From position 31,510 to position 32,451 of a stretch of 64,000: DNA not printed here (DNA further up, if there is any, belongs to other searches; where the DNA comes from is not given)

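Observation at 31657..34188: Single-chain RM-like protein with an altered methylase motif and a C-terminal HEPN RNase: candidate new anti-phage system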

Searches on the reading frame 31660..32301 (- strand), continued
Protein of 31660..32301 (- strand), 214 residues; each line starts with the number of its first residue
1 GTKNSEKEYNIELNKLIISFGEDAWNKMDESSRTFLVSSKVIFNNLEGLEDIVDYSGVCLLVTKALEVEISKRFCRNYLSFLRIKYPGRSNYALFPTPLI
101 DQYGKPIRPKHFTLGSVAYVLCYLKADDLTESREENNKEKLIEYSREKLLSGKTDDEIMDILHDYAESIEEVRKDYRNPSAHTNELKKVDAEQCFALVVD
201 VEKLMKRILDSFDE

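Call 47: search_solved_structures(query=A4, max_evalue=10, show_alignments=5)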
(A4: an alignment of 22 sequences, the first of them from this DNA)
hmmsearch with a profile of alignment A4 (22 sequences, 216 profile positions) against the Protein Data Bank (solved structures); distinct sequences matched with E-value up to 10: 16.
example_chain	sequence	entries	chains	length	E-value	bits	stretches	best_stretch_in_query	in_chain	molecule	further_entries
7qiw_W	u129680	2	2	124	0.15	15.1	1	69-106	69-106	60S ribosomal protein eL22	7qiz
9vtg_LZ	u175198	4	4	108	0.19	14.8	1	72-106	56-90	Large ribosomal subunit protein eL22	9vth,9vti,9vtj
2k9l_A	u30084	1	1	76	0.21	14.7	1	133-177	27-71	RNA polymerase sigma factor RpoN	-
7ucj_U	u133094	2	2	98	0.33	14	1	73-104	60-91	60S ribosomal protein L22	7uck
11he_22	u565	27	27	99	0.34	14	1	73-104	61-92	Large ribosomal subunit protein eL22 | eL22 | 60S ribosomal protein L22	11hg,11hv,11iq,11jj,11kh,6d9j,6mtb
9h3g_AN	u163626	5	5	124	0.38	13.8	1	73-106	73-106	Large ribosomal subunit protein eL22z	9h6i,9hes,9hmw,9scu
8jiv_CU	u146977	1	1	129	0.4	13.8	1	73-106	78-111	Genome assembly, chromosome: II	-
8ip8_ZA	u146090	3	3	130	0.4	13.8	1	73-106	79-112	60S ribosomal protein eL22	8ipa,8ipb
4v3p_LW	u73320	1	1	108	0.43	13.7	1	73-106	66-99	60S ribosomal protein L22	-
9q7q_U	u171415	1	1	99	0.43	13.6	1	73-104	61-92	Large ribosomal subunit protein eL22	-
3jag_U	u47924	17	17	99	0.44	13.6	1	73-104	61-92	eL22 | Ribosomal protein eL22 | Ribosomal protein L22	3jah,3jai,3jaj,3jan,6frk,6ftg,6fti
6y6x_LU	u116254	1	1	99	0.48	13.5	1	73-104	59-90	60S ribosomal protein L22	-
6qzp_LU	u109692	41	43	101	0.5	13.4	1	73-104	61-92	60S ribosomal protein L22 | Heparin-binding protein HBp15 | Large ribosomal subunit protein eL22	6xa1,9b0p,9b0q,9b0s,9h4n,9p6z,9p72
2k9m_A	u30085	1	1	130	0.73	12.9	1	134-177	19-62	RNA polymerase sigma factor RpoN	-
5zt3_A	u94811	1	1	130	1.4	12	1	180-208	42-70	WA352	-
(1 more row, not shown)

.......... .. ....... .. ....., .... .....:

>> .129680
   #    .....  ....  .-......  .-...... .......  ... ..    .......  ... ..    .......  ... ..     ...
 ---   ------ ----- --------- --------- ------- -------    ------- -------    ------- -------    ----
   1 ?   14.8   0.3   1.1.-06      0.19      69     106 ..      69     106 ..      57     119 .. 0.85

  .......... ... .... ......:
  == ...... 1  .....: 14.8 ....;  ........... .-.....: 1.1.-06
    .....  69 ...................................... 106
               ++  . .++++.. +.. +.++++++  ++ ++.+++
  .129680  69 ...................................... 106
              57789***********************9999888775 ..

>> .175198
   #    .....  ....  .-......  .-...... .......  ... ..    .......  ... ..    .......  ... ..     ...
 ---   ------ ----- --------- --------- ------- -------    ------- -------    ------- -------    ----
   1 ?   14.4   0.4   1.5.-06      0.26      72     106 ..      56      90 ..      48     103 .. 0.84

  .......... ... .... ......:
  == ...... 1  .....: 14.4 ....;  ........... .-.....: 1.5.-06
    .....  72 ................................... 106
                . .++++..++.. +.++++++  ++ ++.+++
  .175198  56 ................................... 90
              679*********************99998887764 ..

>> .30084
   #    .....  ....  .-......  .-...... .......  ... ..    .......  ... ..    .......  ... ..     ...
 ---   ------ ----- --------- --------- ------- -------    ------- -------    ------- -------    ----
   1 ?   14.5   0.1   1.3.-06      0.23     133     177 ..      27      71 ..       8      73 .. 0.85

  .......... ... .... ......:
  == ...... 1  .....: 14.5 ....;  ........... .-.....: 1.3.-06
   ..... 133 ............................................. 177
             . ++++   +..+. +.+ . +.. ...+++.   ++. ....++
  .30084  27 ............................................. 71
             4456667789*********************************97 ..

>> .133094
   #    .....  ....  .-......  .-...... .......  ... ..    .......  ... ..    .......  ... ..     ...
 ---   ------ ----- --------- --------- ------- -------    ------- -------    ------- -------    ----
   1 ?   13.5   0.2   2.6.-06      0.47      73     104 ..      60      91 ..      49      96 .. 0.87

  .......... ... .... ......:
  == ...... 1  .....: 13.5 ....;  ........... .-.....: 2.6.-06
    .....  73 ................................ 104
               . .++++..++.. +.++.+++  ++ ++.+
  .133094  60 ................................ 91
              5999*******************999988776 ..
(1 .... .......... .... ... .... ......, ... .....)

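Call 50: search_protein_families(library=pfam, alignment_id=A4, max_evalue=10)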
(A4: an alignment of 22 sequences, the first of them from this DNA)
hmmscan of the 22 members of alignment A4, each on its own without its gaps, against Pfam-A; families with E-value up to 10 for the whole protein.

A. member 1, seq(214 aa): 0 families

B. families by the number of members that match (of 22 scanned): 19 families
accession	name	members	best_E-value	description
PF09509.15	Hypoth_Ymh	6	0.06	Protein of unknown function (Hypoth_ymh)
PF19034.5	RnlA-toxin_DBD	1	0.0013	RNase LS, bacterial toxin DBD domain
PF14513.12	DAG_kinase_N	1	0.0038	Diacylglycerol kinase N-terminus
PF22929.2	INTS1_INTS2-bd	1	0.0085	Integrator complex subunit 1, INTS2-binding domain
PF18731.6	HEPN_Swt1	1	0.011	Swt1-like HEPN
PF09659.15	Cas_Csm6_HEPN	1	0.013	Cas_Csm6 HEPN domain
PF05168.19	HEPN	1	0.03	HEPN domain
PF00578.27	AhpC-TSA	1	0.033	AhpC/TSA family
PF18691.7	Cdc13_OB2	1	0.049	Cell division control protein 13, OB2 domain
PF24879.1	DUF7737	1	0.066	Domain of unknown function (DUF7737)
PF11650.14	P22_Tail-4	1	0.075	P22 tail accessory factor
PF20585.4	Pectate_lyase_5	1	0.082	Putative pectate lyase-like adhesive domain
PF22265.2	T26-6p_Ig-like_dom_2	1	0.095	T26-6p, second immunoglobulin-like domain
PF14968.11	CCDC84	1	0.11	Coiled coil protein 84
PF01986.22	DUF123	1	0.19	Domain of unknown function DUF123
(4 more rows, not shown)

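Call 53: search_protein_representatives(alignment_id=A4)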
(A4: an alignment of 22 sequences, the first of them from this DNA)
Query: 22 sequences, 216 profile positions. Proteins with E-value up to 0.001 (for the whole library): 1592; up to 1e-10: 919; up to 1e-30: 410. The best 150 are listed.
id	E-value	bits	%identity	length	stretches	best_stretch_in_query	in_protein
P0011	1.2e-82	293.4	-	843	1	3-215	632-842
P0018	2.1e-79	282.7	-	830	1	6-215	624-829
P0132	6.0e-78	278.0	-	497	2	3-215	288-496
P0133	7.7e-78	277.6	-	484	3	3-216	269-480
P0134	4.1e-76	272.0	-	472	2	3-215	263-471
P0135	4.3e-76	271.9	-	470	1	6-215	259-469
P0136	1.5e-75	270.2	-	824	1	2-215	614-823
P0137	1.6e-75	270.0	-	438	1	5-215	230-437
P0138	4.2e-75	268.7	-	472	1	3-215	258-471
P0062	9.6e-75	267.5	-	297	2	2-215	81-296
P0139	1.4e-74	267.0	-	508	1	4-215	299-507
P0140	1.9e-74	266.6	-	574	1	5-215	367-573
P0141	2.5e-74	266.1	-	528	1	6-215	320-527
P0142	4.0e-74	265.5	-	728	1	5-215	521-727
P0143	5.1e-74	265.1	-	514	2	6-215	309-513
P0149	5.9e-73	261.7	-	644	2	2-215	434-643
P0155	4.1e-72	258.9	-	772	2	2-215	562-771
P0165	2.6e-71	256.3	-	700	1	3-215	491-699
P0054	1.2e-70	254.1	-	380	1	2-215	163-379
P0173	1.3e-70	254.0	-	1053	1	4-215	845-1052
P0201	3.4e-65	236.3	-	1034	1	7-216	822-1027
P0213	9.1e-64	231.6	-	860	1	6-215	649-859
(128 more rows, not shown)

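Call 54: search_protein_families(library=pfam, proteins=[P0132, P0133, P0140, P0142, P0149, P0155, P0165, P0173, P0201, P0213], max_evalue=0.01)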
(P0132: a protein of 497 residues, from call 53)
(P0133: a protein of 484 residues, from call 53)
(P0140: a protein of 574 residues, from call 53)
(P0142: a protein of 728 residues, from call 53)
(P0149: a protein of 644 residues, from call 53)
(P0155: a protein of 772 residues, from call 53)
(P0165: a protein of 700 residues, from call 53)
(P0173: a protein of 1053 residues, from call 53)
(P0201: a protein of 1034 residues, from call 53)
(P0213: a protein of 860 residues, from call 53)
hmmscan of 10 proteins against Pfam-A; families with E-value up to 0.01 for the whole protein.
P0132 (497 aa): 2 families
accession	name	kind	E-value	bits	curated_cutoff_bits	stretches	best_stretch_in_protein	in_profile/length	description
PF08781.15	DP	-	0.0029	17.9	24.7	1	217-264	2-49/138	Transcription factor DP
PF14282.11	FlxA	-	0.006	17.1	26.3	0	190-271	5-89/101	FlxA-like protein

P0133 (484 aa): 1 family
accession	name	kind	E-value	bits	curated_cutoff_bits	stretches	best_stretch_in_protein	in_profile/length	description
PF18731.6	HEPN_Swt1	-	0.005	17.6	27.5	0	68-99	68-99/115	Swt1-like HEPN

P0140 (574 aa): 0 families

P0142 (728 aa): 3 families
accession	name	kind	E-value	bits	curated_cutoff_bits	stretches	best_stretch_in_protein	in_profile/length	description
PF13643.11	DUF4145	-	6e-05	23.5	23.1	0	252-284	44-76/88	Domain of unknown function (DUF4145)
PF03036.21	Perilipin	-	0.00083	18.9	33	1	379-517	258-391/403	Perilipin family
PF16243.10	Sm_like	-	0.0017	19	29.4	1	512-556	25-68/85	Sm_like domain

P0149 (644 aa): 1 family
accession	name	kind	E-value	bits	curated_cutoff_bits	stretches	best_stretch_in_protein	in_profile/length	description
PF12938.12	M_domain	-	0.0021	18.4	25.6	1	350-406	143-206/243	M domain of GW182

P0155 (772 aa): 1 family
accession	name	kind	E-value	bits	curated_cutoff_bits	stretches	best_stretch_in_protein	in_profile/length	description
PF25252.1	DUF7854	-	0.0029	18.1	32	0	514-555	4-45/81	Family of unknown function (DUF7854)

P0165 (700 aa): 1 family
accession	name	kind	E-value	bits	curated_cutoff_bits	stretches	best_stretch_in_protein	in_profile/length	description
PF12102.13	MrcB_N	-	1.4e-17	64.4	25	1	18-185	1-177/183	MrcB-like, N-terminal domain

P0173 (1053 aa): 3 families
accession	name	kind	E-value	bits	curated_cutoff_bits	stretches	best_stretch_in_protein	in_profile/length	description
PF00382.24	TFIIB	-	1.3e-22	80.1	23.6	2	435-514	12-91/92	Transcription factor TFIIB repeat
PF08271.17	Zn_Ribbon_TF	-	1.4e-12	47.4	29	1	326-359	2-35/43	TFIIB zinc-binding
PF00134.28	Cyclin_N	-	0.00083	19.5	23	0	525-584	34-93/127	Cyclin, N-terminal domain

P0201 (1034 aa): 0 families

P0213 (860 aa): 2 families
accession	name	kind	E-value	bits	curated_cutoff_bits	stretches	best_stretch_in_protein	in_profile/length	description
PF02353.26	CMAS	-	0.0025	17.6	27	1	78-176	105-201/273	Mycolic acid cyclopropane synthetase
PF01564.23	Spermine_synth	-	0.004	17.2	22.9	0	97-178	86-171/186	Spermine/spermidine synthase domain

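Call 64: search_protein_families(library=padloc, proteins=[P0092, L015:7232-8005:+, P0062, L008:6935-8014:+, P0132, P0165, P0142, P0140, P0173], max_evalue=0.1)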
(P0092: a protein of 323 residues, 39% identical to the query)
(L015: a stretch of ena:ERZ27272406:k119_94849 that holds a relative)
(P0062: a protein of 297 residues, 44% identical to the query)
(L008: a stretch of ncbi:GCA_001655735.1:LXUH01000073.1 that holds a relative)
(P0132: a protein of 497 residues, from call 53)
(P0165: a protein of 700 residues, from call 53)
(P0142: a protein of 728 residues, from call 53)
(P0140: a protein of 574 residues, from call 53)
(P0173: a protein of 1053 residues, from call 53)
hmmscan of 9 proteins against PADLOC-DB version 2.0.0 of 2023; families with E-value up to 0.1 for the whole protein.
P0092 (323 aa): 2 families
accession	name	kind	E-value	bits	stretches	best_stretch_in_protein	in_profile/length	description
PDLC02421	Aga_TIR-PNTD1-PNTD2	-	0.0062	13.7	1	7-112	125-226/430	Class I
PDLC03863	LmuB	-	0.029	11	1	3-80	367-440/610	-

L015:7232-8005:+ (258 aa): 0 families

P0062 (297 aa): 0 families

L008:6935-8014:+ (360 aa): 0 families

P0132 (497 aa): 2 families
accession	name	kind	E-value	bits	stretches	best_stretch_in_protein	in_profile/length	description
PDLC00006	DruC1|DruC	-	0.0053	13.3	1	208-292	160-243/626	Unknown function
PDLC02066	Cas1b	-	0.0065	13.8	1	175-254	81-153/322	-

P0165 (700 aa): 0 families

P0142 (728 aa): 0 families

P0140 (574 aa): 0 families

P0173 (1053 aa): 1 family
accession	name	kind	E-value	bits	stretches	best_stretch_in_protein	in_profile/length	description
PDLC00933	Cas12u4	-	0.069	10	0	325-356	397-428/488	Cas12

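Call 75: fold_search(model_id=the predicted structure, library=viral)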
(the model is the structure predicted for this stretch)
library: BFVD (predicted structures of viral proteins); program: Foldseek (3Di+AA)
matches with E <= 10: 174; with E <= 0.001: 0
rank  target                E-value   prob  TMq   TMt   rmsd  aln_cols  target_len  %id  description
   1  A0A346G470            5.0e-01  0.14  0.22  0.13  19.2       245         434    8  (no name in the UniProt tables at hand)
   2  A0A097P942            7.5e-01  0.14  0.20  0.25  14.7       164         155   13  Orf99 [Sucra jujuba nucleopolyhedrovirus]
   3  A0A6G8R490            8.3e-01  0.08  0.18  0.11  19.3       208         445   10  (no name in the UniProt tables at hand)
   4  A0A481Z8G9            8.8e-01  0.07  0.17  0.11  18.4       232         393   13  Uncharacterized protein [Pithovirus LCPAC302]
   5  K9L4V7                9.2e-01  0.08  0.18  0.11  19.9       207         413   13  Uncharacterized protein [Pectobacterium phage phiTE]
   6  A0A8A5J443            1.1e+00  0.08  0.16  0.20  15.6       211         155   10  (no name in the UniProt tables at hand)
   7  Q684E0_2              1.1e+00  0.08  0.20  0.07  18.1       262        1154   14  (no name in the UniProt tables at hand)
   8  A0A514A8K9            1.2e+00  0.04  0.14  0.06  21.2       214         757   14  Lytic transglycosylase [Pantoea phage Kyle]
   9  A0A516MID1            1.3e+00  0.07  0.21  0.11  18.4       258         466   13  (no name in the UniProt tables at hand)
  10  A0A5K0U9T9            1.3e+00  0.06  0.19  0.05  21.2       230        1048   16  Uncharacterized protein [Yasminevirus sp. GU-2018]
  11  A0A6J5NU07            1.3e+00  0.04  0.15  0.10  19.7       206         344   13  Uncharacterized protein [uncultured Caudovirales phage]
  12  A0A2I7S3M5            1.5e+00  0.05  0.16  0.20  15.4       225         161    9  (no name in the UniProt tables at hand)
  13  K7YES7                1.5e+00  0.04  0.16  0.11  20.3       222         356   13  Uncharacterized protein [Megavirus courdo11]
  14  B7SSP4                1.5e+00  0.13  0.21  0.31  14.6       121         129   19  P17 protein [Bacillus phage Nf]
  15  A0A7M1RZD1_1          1.5e+00  0.09  0.24  0.06  30.8       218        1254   11  Uncharacterized protein [uncultured phage cr127_1]
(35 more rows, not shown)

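Call 78: find_encoding_contigs(protein=P0165, flank=6000, max_places=2)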
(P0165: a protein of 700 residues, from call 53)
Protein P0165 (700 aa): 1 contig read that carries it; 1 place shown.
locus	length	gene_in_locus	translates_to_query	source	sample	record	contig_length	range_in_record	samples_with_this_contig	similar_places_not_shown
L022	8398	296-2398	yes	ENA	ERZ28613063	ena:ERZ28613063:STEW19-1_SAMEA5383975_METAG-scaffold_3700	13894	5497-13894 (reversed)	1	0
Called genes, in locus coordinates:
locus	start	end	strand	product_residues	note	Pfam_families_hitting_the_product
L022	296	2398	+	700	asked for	PF12102:MrcB_N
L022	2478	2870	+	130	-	PF12773:DZR (faint), PF13240:Zn_Ribbon_1 (weak), PF13248:Zn_ribbon_3 (weak)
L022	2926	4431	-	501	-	PF09563:RE_LlaJI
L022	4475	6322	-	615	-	PF28530:DUF8426, PF07728:AAA_5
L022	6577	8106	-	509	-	PF11074:DUF2779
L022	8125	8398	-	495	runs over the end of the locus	PF11074:DUF2779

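Call 79: find_encoding_contigs(protein=P0132, flank=6000, max_places=3)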
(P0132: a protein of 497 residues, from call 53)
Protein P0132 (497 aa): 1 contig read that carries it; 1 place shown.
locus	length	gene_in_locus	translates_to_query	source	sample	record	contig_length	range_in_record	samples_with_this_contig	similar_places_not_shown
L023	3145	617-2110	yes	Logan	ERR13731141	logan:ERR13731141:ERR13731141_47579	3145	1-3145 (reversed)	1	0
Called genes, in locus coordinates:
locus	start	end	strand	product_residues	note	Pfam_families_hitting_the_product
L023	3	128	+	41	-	?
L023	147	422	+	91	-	-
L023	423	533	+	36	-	PF01844:HNH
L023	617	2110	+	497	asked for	-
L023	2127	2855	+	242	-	PF12686:DUF3800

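Call 84: search_protein_families(library=ncbifam, proteins=[P0092, P0102, P0062, P0132, P0165, L015:7232-8005:+], max_evalue=0.1)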
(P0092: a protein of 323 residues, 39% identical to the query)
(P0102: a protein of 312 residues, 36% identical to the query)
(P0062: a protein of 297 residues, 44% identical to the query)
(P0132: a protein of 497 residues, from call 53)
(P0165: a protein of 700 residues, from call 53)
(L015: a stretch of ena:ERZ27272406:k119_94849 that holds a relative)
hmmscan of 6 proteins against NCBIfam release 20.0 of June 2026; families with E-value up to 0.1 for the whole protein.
P0092 (323 aa): 3 families
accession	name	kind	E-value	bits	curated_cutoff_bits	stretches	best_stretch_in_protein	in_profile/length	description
NF045487.1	ASRP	equivalog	0.0003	19.5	300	1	4-103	196-286/593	archaea-specific SMC-related protein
NF006719.0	PRK09257.1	subfamily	0.0012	18.1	377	1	10-75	307-374/397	aromatic amino acid transaminase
TIGR04211.1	SH3_and_anchor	equivalog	0.025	14.2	65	1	3-75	64-136/198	TIGR04211 family SH3 domain-containing protein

P0102 (312 aa): 0 families

P0062 (297 aa): 1 family
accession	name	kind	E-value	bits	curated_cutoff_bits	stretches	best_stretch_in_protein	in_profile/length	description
TIGR04368.1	Glu_2_3_NH3_mut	equivalog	0.02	13.4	650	1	117-218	214-314/404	glutamate 2,3-aminomutase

P0132 (497 aa): 4 families
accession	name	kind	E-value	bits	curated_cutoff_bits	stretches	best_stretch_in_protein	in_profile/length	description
TIGR00329.1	gcp_kae1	subfamily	0.00024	20.5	207.8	1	201-320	163-281/305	tRNA (adenosine(37)-N6)-threonylcarbamoyltransferase complex transferase subunit TsaD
TIGR02473.1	flagell_FliJ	equivalog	0.024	15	50.45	0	147-278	6-135/141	flagellar export protein FliJ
NF052682.1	morpho_FcmC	equivalog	0.064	13.5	90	0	190-265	51-124/159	filament morphology membrane protein FcmC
NF008644.1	PRK11637.1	equivalog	0.083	11.9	270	1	199-263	29-93/385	murein hydrolase activator EnvC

P0165 (700 aa): 1 family
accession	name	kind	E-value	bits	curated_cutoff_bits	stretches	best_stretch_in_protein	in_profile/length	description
NF008521.0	PRK11448.1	equivalog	6.3e-11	41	729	1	219-429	30-242/1123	type I restriction-modification system endonuclease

L015:7232-8005:+ (258 aa): 0 families
